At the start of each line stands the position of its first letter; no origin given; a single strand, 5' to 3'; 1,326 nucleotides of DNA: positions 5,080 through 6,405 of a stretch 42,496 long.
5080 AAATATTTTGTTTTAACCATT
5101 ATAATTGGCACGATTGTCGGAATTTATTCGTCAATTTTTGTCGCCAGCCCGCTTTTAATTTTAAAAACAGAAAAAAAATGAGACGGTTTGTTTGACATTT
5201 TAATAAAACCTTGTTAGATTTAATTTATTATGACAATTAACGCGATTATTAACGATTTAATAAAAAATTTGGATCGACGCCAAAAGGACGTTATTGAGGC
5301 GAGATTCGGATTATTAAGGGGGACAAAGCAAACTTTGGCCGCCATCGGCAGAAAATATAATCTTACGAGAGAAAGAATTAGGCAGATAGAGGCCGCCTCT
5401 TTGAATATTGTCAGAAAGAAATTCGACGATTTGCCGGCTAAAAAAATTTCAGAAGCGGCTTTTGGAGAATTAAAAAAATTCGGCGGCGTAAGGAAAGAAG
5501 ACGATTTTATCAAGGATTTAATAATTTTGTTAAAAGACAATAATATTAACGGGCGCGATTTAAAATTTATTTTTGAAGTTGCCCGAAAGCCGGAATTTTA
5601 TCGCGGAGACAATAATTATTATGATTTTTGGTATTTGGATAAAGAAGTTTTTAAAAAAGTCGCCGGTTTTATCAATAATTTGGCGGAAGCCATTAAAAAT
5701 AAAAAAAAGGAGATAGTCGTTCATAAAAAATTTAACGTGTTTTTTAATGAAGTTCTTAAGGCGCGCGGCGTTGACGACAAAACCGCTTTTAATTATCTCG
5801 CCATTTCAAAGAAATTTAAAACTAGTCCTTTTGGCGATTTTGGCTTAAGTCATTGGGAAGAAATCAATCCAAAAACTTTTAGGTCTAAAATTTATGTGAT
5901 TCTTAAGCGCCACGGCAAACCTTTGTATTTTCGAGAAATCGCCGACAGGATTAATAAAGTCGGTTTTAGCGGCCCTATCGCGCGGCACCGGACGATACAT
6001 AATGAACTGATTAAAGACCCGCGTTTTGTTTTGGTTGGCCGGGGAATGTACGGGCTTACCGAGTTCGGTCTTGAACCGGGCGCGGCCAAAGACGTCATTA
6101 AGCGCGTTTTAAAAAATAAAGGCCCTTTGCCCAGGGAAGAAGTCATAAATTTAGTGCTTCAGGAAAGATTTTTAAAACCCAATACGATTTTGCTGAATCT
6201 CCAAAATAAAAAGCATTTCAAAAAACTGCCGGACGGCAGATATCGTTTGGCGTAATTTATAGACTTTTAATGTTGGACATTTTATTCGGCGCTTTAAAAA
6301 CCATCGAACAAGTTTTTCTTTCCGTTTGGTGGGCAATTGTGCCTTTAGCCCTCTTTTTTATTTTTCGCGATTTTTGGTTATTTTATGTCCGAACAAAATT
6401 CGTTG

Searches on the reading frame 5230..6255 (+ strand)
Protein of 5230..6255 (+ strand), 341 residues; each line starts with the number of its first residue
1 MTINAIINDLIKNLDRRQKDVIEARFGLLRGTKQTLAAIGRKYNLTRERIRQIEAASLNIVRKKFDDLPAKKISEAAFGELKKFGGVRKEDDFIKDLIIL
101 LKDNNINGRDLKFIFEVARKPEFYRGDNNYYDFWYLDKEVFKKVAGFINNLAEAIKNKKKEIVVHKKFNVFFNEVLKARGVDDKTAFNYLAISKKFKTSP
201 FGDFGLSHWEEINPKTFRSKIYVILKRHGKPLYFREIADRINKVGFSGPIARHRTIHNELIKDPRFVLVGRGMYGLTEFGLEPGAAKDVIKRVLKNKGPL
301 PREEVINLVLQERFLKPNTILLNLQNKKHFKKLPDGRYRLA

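Call 58: search_protein_families(library=pfam, proteins=[window:5230-6255:+], max_evalue=0.001)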
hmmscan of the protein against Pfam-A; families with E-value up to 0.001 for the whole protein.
window:5230-6255:+ (341 aa): 2 families
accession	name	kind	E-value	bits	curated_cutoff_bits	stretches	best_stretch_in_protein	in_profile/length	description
PF04545.22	Sigma70_r4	-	5.3e-12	45.5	24.1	1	11-62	2-49/50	Sigma-70, region 4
PF05066.19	HARE-HTH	-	9.2e-08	32.8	25.9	1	216-279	2-71/71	HB1, ASXL, restriction endonuclease HTH domain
